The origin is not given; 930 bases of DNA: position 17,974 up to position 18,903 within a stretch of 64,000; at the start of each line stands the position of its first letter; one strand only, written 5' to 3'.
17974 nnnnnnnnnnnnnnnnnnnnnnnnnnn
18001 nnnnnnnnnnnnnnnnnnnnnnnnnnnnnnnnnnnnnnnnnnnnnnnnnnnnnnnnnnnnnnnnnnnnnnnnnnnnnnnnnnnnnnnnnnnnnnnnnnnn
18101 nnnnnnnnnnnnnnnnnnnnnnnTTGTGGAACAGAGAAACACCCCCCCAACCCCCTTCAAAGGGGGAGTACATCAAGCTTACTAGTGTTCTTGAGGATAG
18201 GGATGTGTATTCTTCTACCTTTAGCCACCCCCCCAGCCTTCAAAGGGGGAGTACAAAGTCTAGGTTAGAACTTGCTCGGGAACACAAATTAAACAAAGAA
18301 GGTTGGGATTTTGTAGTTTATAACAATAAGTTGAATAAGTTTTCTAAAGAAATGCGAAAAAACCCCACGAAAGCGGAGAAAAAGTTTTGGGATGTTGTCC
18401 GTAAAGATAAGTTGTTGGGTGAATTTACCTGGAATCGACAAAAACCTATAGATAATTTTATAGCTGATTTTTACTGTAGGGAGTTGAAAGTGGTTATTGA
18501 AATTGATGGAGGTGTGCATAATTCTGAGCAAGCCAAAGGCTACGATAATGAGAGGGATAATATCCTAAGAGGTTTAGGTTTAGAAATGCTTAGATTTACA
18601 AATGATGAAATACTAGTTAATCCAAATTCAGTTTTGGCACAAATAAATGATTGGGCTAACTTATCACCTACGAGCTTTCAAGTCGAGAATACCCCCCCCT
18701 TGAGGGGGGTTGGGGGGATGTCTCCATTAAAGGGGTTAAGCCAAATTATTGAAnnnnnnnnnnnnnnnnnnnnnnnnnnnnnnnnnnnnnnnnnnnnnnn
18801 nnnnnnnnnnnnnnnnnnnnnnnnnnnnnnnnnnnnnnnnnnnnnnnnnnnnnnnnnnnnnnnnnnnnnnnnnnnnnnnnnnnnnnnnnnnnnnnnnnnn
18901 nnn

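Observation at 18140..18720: DUF559 endonuclease module bounded by GC-rich inverted repeats: a candidate mobile element that inserts in frame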

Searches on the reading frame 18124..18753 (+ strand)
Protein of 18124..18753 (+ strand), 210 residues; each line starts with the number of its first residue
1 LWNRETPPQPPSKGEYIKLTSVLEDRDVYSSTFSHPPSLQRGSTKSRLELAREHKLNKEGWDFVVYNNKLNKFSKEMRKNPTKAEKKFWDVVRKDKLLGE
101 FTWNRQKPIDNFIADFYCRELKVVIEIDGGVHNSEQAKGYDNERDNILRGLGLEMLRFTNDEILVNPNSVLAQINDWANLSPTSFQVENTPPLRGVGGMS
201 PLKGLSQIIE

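Call 19: find_homologous_proteins(query=window:18124-18753:+, max_evalue=0.00001)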
Query window:18124-18753:+ (210 aa): 156 proteins with E <= 0.00001 among 240 candidates; the best 120 are listed.
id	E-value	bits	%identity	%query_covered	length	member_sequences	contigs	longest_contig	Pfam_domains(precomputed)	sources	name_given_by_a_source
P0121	1.5e-28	118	55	56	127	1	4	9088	PF04480.19,PF18741.8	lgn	-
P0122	2.0e-28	117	53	55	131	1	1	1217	PF04480.19,PF18741.8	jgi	jgi:very-short-patch-repair endonuclease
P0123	3.2e-28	117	53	55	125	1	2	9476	PF04480.19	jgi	jgi:very-short-patch-repair endonuclease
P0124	3.6e-25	107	45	61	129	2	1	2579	PF04480.19,PF18741.8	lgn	-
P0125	3.4e-24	104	46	65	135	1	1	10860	PF04480.19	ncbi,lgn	ncbi:MAG TPA: endonuclease domain-containing protein [Candidatus Gracilibacteria bacterium]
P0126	4.3e-24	103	47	50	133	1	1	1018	PF04480.19,PF18741.8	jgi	jgi:very-short-patch-repair endonuclease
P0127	4.9e-23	100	49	52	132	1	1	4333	PF04480.19,PF18741.8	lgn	-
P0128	7.2e-23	99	48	57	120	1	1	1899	PF04480.19,PF18741.8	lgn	-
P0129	2.1e-22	98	50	52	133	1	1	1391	PF04480.19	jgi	jgi:very-short-patch-repair endonuclease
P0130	2.0e-21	94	40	64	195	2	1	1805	PF04480.19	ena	-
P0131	9.5e-21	92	46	58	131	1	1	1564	PF04480.19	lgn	-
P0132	1.0e-20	92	40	67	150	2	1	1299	PF04480.19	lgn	-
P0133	1.4e-20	92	42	54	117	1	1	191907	PF04480.19,PF18741.8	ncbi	ncbi:MAG: endonuclease domain-containing protein [bacterium]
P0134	2.0e-20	91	38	70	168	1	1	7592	PF04480.19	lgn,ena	-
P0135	2.9e-20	91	42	58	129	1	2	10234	PF04480.19,PF18741.8,PF10881.15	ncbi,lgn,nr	ncbi:endonuclease domain-containing protein [Patescibacteria group bacterium]|nr:endonuclease domain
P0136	3.3e-20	91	46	54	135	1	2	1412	PF04480.19,PF18741.8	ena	-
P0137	4.6e-20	90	43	59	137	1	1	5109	PF04480.19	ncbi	-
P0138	5.3e-20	90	40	68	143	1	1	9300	PF04480.19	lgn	-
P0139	5.6e-20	90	44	59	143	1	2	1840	PF04480.19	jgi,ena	-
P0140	1.3e-19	89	44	58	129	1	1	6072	PF04480.19,PF18741.8,PF10881.15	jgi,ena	-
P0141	3.5e-19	87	45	52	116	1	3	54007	PF04480.19,PF18741.8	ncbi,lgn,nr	ncbi:MAG: endonuclease domain-containing protein [Candidatus Portnoybacteria bacterium]|nr:endonucle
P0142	3.7e-19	87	42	54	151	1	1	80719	PF04480.19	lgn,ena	-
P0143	5.7e-19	86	42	50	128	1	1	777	PF04480.19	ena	-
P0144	7.0e-19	86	42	55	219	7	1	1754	PF04480.19,PF18741.8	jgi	jgi:very-short-patch-repair endonuclease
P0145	1.2e-18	85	43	53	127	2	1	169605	PF04480.19,PF18741.8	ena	-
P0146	1.6e-18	85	38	66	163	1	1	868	PF04480.19,PF18741.8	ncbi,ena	-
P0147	2.0e-18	85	42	59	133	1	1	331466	PF04480.19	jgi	jgi:very-short-patch-repair endonuclease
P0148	2.2e-18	85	45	56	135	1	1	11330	PF04480.19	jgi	jgi:very-short-patch-repair endonuclease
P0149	3.5e-18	84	41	59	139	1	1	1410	PF04480.19,PF18741.8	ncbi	-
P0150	3.7e-18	84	42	58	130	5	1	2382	PF04480.19,PF18741.8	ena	-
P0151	5.7e-18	83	43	52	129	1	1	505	PF04480.19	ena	-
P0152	8.0e-18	83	46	51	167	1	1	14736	PF04480.19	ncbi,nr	ncbi:MAG: endonuclease domain-containing protein [Chitinophagales bacterium]|nr:endonuclease domain-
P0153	9.2e-18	83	42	56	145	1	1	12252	PF04480.19,PF18741.8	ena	-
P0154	1.6e-17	82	37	70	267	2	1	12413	PF18135.8,PF04480.19,PF18741.8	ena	-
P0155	2.5e-17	81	42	53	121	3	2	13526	PF04480.19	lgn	-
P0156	2.6e-17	81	43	54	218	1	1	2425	PF04480.19,PF18741.8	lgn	-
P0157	3.1e-17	81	41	50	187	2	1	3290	PF04480.19,PF18741.8,PF14667.13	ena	-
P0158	3.7e-17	81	40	64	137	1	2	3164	PF04480.19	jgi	jgi:very-short-patch-repair endonuclease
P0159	3.9e-17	80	45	54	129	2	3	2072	PF04480.19,PF18741.8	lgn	-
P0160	6.5e-17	80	43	52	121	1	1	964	PF04480.19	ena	-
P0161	7.3e-17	80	40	63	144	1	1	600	PF04480.19,PF18741.8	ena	-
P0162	8.0e-17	79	39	67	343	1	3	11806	PF04480.19,PF18741.8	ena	-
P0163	1.0e-16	79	41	53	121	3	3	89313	PF04480.19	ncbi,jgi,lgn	jgi:very-short-patch-repair endonuclease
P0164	1.1e-16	79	42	48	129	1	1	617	PF04480.19,PF18741.8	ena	-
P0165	2.7e-16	78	42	55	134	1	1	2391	PF04480.19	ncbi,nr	ncbi:MAG: DUF559 domain-containing protein [Ignavibacteriales bacterium]|nr:DUF559 domain-containing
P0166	3.4e-16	77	41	50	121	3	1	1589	PF04480.19,PF18741.8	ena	-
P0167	7.4e-16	76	42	56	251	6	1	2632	PF04480.19,PF18741.8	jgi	jgi:very-short-patch-repair endonuclease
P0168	8.1e-16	76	42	53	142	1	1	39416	PF04480.19,PF18741.8,PF10881.15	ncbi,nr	ncbi:MAG: endonuclease domain-containing protein [Candidatus Shapirobacteria bacterium]|nr:endonucle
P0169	9.2e-16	76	39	61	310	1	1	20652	PF04480.19,PF18741.8,PF02542.22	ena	-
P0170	1.4e-15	75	40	53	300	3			PF04480.19,PF13603.13,PF18741.8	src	-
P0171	1.8e-15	75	37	61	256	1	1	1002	PF00814.32,PF04480.19,PF18741.8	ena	-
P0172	2.0e-15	75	41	49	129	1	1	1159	PF04480.19,PF18741.8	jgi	jgi:very-short-patch-repair endonuclease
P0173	2.3e-15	75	48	47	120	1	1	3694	PF04480.19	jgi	jgi:very-short-patch-repair endonuclease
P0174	2.8e-15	74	39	60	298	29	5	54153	PF04480.19,PF02542.22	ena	-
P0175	2.9e-15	74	42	50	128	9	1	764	PF04480.19,PF18741.8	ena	-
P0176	4.2e-15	74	41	56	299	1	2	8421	PF04480.19,PF18741.8,PF02542.22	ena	-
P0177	5.4e-15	73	41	55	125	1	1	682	PF04480.19,PF18741.8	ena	-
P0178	6.9e-15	73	39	58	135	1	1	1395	PF04480.19,PF18741.8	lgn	-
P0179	8.1e-15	73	39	56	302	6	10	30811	PF04480.19,PF18741.8,PF02542.22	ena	-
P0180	8.8e-15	73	36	67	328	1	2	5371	PF04480.19,PF02542.22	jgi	-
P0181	9.5e-15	73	39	56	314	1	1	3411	PF04480.19,PF02542.22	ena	-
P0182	9.6e-15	73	41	58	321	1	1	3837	PF04480.19,PF18741.8,PF02542.22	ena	-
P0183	1.0e-14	73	40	56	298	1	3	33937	PF04480.19,PF18741.8,PF02542.22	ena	-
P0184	1.2e-14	72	40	56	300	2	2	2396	PF04480.19,PF18741.8,PF02542.22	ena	-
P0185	1.4e-14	72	39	65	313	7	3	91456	PF04480.19,PF02542.22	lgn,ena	-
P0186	1.4e-14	72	35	69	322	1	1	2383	PF04480.19,PF18741.8,PF02542.22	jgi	jgi:2-C-methyl-D-erythritol 2,4-cyclodiphosphate synthase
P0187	1.5e-14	72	36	51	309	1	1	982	PF04480.19,PF18741.8,PF14667.13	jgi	-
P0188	1.6e-14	72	40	58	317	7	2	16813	PF04480.19,PF18741.8,PF02542.22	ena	-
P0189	2.0e-14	72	36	64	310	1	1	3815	PF04480.19,PF18741.8,PF02542.22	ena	-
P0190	2.0e-14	72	39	56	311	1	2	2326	PF04480.19,PF18741.8,PF02542.22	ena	-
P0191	2.0e-14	72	39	56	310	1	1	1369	PF04480.19,PF18741.8,PF02542.22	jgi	jgi:2-C-methyl-D-erythritol 2,4-cyclodiphosphate synthase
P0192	2.0e-14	72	39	56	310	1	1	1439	PF04480.19,PF18741.8,PF02542.22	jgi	jgi:2-C-methyl-D-erythritol 2,4-cyclodiphosphate synthase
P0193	2.0e-14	72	36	64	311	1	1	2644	PF04480.19,PF18741.8,PF02542.22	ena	-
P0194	2.0e-14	72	36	64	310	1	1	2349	PF04480.19,PF18741.8,PF02542.22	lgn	-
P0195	2.0e-14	72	36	64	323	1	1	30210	PF04480.19,PF18741.8,PF02542.22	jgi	-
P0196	2.0e-14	72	36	64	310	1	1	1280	PF04480.19,PF18741.8,PF02542.22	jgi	jgi:2-C-methyl-D-erythritol 2,4-cyclodiphosphate synthase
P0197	2.6e-14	71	39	56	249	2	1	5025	PF04480.19,PF18741.8,PF02542.22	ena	-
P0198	2.6e-14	71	39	56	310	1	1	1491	PF04480.19,PF18741.8,PF02542.22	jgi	jgi:2-C-methyl-D-erythritol 2,4-cyclodiphosphate synthase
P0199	3.5e-14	71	36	67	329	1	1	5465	PF04480.19,PF18741.8,PF02542.22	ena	-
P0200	3.7e-14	71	39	54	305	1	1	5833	PF04480.19,PF18741.8,PF02542.22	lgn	-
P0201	3.8e-14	71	39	56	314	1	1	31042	PF04480.19,PF18741.8,PF02542.22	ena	-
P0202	3.8e-14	71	37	61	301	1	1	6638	PF04480.19,PF18741.8,PF02542.22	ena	-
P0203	3.9e-14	71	40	56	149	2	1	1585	PF04480.19,PF18741.8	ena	-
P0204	3.9e-14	71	39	56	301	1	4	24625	PF04480.19,PF18741.8,PF02542.22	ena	-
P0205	3.9e-14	71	39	56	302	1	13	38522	PF04480.19,PF18741.8,PF02542.22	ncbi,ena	-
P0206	4.0e-14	71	39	56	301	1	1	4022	PF04480.19,PF18741.8,PF02542.22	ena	-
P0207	4.0e-14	71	39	56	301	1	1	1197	PF04480.19,PF18741.8,PF02542.22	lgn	-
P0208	4.0e-14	71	39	56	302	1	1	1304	PF04480.19,PF18741.8,PF02542.22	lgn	-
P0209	4.2e-14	71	39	56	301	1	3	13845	PF04480.19,PF18741.8,PF02542.22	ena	-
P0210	4.3e-14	71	39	56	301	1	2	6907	PF04480.19,PF18741.8,PF02542.22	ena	-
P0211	4.7e-14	70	39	56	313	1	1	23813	PF04480.19,PF18741.8,PF02542.22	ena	-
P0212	5.5e-14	70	35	74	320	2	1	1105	PF04480.19,PF18741.8,PF02542.22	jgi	jgi:2-C-methyl-D-erythritol 2,4-cyclodiphosphate synthase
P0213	6.0e-14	70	41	56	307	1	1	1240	PF04480.19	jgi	jgi:very-short-patch-repair endonuclease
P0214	6.0e-14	70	39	56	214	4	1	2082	PF04480.19,PF18741.8,PF02542.22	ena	-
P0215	6.2e-14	70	35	70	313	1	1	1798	PF04480.19,PF18741.8,PF02542.22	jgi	jgi:2-C-methyl-D-erythritol 2,4-cyclodiphosphate synthase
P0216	7.3e-14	70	41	56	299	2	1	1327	PF04480.19,PF18741.8,PF02542.22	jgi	jgi:2-C-methyl-D-erythritol 2,4-cyclodiphosphate synthase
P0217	8.5e-14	70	36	66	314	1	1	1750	PF04480.19,PF18741.8,PF02542.22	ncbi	-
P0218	1.2e-13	69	40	56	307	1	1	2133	PF04480.19,PF18741.8,PF02542.22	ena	-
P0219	1.2e-13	69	40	56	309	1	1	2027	PF04480.19,PF18741.8,PF02542.22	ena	-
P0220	1.4e-13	69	39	56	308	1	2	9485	PF04480.19,PF18741.8,PF02542.22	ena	-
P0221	1.4e-13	69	39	56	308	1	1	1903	PF04480.19,PF18741.8,PF02542.22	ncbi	-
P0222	1.4e-13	69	39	56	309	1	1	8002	PF04480.19,PF18741.8,PF02542.22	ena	-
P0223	1.4e-13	69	39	56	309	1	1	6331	PF04480.19,PF18741.8,PF02542.22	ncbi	-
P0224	1.4e-13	69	39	56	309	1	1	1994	PF04480.19,PF18741.8,PF02542.22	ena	-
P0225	1.6e-13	69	39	56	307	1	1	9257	PF04480.19,PF18741.8,PF02542.22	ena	-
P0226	1.8e-13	68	40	56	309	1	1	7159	PF04480.19,PF18741.8,PF02542.22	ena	-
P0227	2.0e-13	68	39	56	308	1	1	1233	PF04480.19,PF18741.8,PF02542.22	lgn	-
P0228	2.3e-13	68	40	56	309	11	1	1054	PF04480.19,PF18741.8,PF02542.22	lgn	-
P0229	2.5e-13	68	40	56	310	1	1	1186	PF04480.19,PF18741.8,PF02542.22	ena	-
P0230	2.7e-13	68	40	56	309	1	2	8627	PF04480.19,PF18741.8,PF02542.22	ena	-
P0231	2.7e-13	68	40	56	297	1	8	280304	PF04480.19,PF18741.8,PF02542.22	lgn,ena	-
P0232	2.7e-13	68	39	56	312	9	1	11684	PF04480.19,PF18741.8,PF02542.22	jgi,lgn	jgi:2-C-methyl-D-erythritol 2,4-cyclodiphosphate synthase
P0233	2.8e-13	68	39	56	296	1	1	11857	PF04480.19,PF18741.8,PF02542.22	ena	-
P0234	2.8e-13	68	39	56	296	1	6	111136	PF04480.19,PF18741.8,PF02542.22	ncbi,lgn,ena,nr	ncbi:MAG: 2-C-methyl-D-erythritol 2,4-cyclodiphosphate synthase [Prevotella sp.]|nr:2-C-methyl-D-ery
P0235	2.9e-13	68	37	67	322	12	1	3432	PF04480.19,PF18741.8,PF02542.22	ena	-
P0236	2.9e-13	68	40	56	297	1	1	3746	PF04480.19,PF18741.8,PF02542.22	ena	-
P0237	2.9e-13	68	40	56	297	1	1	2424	PF04480.19,PF18741.8,PF02542.22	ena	-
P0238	2.9e-13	68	40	56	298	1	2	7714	PF04480.19,PF18741.8,PF02542.22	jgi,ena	jgi:2-C-methyl-D-erythritol 2,4-cyclodiphosphate synthase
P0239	3.0e-13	68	40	56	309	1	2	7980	PF04480.19,PF18741.8,PF02542.22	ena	-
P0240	3.0e-13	68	40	56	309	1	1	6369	PF04480.19,PF18741.8,PF02542.22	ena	-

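Call 60: find_encoding_contigs(protein=P0171, flank=3000, max_places=1)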
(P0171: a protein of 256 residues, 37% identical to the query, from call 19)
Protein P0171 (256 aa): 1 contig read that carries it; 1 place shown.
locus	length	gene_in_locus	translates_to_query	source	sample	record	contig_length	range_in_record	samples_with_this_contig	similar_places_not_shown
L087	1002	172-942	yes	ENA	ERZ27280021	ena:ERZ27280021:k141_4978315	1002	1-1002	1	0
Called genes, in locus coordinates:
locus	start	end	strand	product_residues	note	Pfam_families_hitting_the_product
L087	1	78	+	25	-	?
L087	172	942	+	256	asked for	PF00814:TsaD, PF18741:MTES_1575 (faint), PF04480:DUF559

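Call 62: find_encoding_contigs(protein=P0187, flank=3000, max_places=1)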
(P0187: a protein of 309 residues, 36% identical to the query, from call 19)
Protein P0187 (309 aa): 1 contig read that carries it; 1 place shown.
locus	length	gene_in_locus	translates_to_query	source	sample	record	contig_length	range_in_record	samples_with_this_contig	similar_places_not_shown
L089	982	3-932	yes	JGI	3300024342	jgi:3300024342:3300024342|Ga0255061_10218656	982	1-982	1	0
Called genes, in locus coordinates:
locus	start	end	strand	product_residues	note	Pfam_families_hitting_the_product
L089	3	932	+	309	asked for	PF14667:Polysacc_synt_C, PF04480:DUF559, PF18741:MTES_1575 (weak), PF14667:Polysacc_synt_C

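Call 76: search_protein_families(library=ncbifam, proteins=[window:18124-18753:+], max_evalue=0.01)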
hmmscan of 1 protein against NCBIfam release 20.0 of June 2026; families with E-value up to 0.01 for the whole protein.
window:18124-18753:+ (210 aa): 1 family
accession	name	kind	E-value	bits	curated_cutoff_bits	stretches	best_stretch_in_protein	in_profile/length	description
NF007294.0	PRK09767.1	equivalog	5.4e-19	68.4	218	1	69-177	4-109/117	DUF559 domain-containing protein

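Call 77: search_protein_families(library=padloc, proteins=[window:18124-18753:+], max_evalue=0.01)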
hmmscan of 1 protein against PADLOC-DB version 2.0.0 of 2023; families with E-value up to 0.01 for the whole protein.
window:18124-18753:+ (210 aa): 2 families
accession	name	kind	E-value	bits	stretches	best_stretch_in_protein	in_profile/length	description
PDLC02868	DpdF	-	3.3e-05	19.8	1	114-172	84-142/1078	DpdF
PDLC03210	mREase_II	-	0.00033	18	1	112-175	53-116/294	Type II methyl-directed restriction enzyme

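Call 78: search_protein_families(library=phrogs, proteins=[window:18124-18753:+], max_evalue=0.01)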
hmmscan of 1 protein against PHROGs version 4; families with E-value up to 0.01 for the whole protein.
window:18124-18753:+ (210 aa): 4 families
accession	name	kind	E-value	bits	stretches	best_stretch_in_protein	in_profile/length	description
phrog_33220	-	unknown function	7.1e-06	24.5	1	110-176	530-594/1558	-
phrog_503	-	unknown function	3.2e-05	24.7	1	72-164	22-118/144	-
phrog_9529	-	unknown function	0.00016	22.4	1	105-147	117-161/247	-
phrog_559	-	DNA, RNA and nucleotide metabolism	0.00032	20.6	1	74-166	298-403/607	HNH endonuclease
